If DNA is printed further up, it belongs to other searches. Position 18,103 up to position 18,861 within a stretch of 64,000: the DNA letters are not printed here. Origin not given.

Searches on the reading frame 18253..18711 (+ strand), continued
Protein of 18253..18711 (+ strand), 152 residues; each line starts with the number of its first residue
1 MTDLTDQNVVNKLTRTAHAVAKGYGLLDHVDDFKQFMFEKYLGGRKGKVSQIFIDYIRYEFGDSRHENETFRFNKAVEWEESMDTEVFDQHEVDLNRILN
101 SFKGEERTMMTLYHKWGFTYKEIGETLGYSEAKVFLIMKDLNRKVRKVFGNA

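Call 117: list_cluster_members(proteins=[P0123, P0124, P0125, P0126, P0127, P0128, P0129, P0130, P0131, P0132])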
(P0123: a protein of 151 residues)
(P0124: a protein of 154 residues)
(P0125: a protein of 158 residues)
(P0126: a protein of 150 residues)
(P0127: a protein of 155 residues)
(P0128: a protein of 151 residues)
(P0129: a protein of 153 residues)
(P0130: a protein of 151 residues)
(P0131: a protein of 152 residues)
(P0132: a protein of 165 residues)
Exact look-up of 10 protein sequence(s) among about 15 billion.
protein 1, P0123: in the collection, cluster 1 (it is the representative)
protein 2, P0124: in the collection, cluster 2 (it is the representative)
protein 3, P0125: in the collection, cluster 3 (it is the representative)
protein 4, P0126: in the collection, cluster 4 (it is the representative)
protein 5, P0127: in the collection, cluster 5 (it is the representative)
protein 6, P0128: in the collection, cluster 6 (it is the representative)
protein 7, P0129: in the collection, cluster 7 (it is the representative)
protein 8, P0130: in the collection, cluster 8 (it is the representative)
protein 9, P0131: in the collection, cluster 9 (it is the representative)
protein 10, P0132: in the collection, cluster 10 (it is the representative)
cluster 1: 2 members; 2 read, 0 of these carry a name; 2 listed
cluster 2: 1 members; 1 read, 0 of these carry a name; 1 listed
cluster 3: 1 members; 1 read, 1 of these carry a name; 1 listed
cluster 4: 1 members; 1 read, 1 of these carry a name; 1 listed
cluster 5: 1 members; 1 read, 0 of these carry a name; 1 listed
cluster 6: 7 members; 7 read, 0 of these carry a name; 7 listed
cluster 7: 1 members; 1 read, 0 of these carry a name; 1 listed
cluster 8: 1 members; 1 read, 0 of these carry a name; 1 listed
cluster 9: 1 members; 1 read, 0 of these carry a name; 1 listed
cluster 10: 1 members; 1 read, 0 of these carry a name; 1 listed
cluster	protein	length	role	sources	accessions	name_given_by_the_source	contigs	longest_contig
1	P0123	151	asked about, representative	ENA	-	-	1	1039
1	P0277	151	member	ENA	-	-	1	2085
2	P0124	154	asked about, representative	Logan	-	-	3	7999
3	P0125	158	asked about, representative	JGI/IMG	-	RNA polymerase sigma factor (sigma-70 family)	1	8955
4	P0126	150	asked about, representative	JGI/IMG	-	RNA polymerase sigma factor (sigma-70 family)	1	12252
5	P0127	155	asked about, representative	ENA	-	-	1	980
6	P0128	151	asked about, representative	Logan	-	-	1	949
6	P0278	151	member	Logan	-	-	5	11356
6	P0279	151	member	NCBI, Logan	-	-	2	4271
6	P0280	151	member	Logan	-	-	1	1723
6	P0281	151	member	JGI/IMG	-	-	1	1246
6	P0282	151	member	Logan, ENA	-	-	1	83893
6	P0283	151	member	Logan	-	-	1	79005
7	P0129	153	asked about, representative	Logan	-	-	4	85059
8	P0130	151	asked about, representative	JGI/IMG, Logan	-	-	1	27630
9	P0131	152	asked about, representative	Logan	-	-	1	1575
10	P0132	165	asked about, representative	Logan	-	-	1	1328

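Call 118: find_encoding_contigs(protein=P0129, flank=10000, max_places=2)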
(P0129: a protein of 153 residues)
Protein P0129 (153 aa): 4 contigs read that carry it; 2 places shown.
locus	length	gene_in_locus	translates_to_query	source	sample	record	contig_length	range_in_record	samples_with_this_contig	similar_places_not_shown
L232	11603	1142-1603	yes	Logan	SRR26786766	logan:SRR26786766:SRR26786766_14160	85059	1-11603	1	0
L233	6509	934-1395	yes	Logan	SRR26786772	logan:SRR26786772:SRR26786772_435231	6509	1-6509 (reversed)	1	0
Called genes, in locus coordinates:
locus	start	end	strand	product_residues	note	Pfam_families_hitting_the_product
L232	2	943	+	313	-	?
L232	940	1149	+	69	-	-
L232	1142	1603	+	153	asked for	PF04545:Sigma70_r4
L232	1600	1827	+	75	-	-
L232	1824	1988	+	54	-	-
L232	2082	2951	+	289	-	PF01145:Band_7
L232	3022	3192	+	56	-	-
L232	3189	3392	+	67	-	-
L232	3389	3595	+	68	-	-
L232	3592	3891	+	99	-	-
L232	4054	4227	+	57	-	-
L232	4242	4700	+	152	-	PF09411:PagL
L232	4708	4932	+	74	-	-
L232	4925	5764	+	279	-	PF12705:PDDEXK_1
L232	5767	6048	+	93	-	-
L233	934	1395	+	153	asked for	PF04545:Sigma70_r4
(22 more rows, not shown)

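Call 121: list_cluster_members(proteins=[P0133, P0134, P0135, P0136, P0137, P0139, P0141, P0143, P0144, P0145])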
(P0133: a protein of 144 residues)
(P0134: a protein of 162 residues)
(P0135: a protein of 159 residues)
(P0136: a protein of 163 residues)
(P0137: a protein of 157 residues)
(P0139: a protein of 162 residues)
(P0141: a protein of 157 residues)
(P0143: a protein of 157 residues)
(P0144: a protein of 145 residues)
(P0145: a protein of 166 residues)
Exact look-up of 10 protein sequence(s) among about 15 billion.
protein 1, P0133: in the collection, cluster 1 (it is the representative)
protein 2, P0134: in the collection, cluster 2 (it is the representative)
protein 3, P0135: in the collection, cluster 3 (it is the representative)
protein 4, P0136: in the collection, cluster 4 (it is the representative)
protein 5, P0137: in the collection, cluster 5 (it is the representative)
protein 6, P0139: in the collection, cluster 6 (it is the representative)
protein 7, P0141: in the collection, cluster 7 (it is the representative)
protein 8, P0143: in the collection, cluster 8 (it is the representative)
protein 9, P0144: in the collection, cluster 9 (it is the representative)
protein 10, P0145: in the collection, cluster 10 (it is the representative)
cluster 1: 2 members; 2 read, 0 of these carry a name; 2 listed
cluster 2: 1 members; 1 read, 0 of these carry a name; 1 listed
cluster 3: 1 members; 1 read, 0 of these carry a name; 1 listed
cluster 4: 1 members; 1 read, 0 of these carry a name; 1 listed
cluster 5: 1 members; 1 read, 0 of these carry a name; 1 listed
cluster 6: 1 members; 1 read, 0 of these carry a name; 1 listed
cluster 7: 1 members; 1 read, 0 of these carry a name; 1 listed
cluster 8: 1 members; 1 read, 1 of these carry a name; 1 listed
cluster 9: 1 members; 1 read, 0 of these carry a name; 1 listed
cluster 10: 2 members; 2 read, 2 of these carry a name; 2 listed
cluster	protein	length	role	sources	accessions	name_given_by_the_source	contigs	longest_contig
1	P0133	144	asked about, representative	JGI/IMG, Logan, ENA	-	-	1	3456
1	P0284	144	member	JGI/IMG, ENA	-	-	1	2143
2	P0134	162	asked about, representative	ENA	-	-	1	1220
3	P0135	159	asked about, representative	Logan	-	-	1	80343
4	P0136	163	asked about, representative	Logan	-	-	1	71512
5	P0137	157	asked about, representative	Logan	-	-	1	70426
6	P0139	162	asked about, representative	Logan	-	-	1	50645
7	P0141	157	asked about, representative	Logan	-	-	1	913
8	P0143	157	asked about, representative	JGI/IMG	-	DNA-directed RNA polymerase specialized sigma subunit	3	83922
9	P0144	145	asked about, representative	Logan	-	-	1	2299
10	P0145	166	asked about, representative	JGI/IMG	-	RNA polymerase sigma factor (sigma-70 family)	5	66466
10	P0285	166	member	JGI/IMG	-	RNA polymerase sigma factor (sigma-70 family)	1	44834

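Call 122: find_encoding_contigs(protein=P0135, flank=10000, max_places=1)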
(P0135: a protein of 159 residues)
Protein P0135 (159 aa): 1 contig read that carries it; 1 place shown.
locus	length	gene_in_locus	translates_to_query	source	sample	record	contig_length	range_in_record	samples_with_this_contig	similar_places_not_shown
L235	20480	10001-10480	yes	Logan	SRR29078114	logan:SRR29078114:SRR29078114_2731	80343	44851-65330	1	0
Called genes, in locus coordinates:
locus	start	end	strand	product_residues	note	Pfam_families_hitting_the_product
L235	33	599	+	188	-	-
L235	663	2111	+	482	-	PF03237:Terminase_6N, PF04466:Terminase_3, PF17289:Terminase_6C (weak)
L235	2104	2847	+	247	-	-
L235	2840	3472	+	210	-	-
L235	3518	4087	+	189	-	PF21448:DNMK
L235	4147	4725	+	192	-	-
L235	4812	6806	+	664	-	PF03796:DnaB_C (faint)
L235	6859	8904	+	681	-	PF01612:DNA_pol_A_exo1 (faint), PF00476:DNA_pol_A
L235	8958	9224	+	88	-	-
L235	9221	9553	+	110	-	-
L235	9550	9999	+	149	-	-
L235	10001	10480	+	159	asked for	PF04545:Sigma70_r4 (weak)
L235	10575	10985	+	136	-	-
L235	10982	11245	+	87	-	-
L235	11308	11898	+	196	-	-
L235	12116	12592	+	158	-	-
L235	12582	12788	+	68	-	-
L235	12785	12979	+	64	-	-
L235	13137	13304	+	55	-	-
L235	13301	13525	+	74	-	-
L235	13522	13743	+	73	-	-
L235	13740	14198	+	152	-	-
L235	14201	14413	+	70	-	-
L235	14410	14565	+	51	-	-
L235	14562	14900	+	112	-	-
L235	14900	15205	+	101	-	-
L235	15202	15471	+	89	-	-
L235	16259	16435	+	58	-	-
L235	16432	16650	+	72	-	-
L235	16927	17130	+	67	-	-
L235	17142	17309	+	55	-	-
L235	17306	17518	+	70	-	-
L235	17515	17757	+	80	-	-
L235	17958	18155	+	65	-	-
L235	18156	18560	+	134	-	-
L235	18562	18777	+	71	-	-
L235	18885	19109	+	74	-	-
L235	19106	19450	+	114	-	PF13392:HNH_3 (weak)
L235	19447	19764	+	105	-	-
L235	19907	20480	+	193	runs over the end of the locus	-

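Call 123: find_encoding_contigs(protein=P0143, flank=10000, max_places=1)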
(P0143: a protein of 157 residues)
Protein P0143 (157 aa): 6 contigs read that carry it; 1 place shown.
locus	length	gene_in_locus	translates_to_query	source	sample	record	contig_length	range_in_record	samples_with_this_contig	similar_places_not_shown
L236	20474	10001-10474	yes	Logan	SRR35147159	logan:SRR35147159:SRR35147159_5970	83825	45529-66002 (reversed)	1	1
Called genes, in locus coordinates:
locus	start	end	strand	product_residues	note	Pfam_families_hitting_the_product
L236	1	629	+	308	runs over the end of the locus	PF00154:RecA_N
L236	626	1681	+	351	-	PF00149:Metallophos (weak)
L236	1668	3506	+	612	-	PF02463:SMC_N (faint), PF13175:AAA_15 (faint), PF13476:AAA_23, PF13555:AAA_29 (weak), PF13558:SbcC_Walker_B (weak)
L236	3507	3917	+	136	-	PF01844:HNH (faint)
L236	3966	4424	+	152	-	-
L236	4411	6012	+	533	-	-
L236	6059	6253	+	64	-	-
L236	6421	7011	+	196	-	PF01464:SLT (weak)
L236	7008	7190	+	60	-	-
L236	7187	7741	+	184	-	PF00574:CLP_protease, PF25145:NfeD1b_N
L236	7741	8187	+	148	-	-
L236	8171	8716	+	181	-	-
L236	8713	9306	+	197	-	-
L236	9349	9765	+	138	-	-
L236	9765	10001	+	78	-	-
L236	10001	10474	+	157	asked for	PF04545:Sigma70_r4 (weak)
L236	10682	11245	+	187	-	-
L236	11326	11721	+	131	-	-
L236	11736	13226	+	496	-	PF03237:Terminase_6N, PF04466:Terminase_3 (weak), PF17289:Terminase_6C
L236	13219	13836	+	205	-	PF00574:CLP_protease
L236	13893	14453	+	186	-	PF21448:DNMK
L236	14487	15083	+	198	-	-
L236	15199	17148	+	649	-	PF03796:DnaB_C, PF06745:ATPase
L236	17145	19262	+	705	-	PF01612:DNA_pol_A_exo1, PF00476:DNA_pol_A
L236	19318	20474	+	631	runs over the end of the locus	PF17975:RNR_Alpha, PF21995:RNR-II_ins_dom, PF02867:Ribonuc_red_lgC (faint)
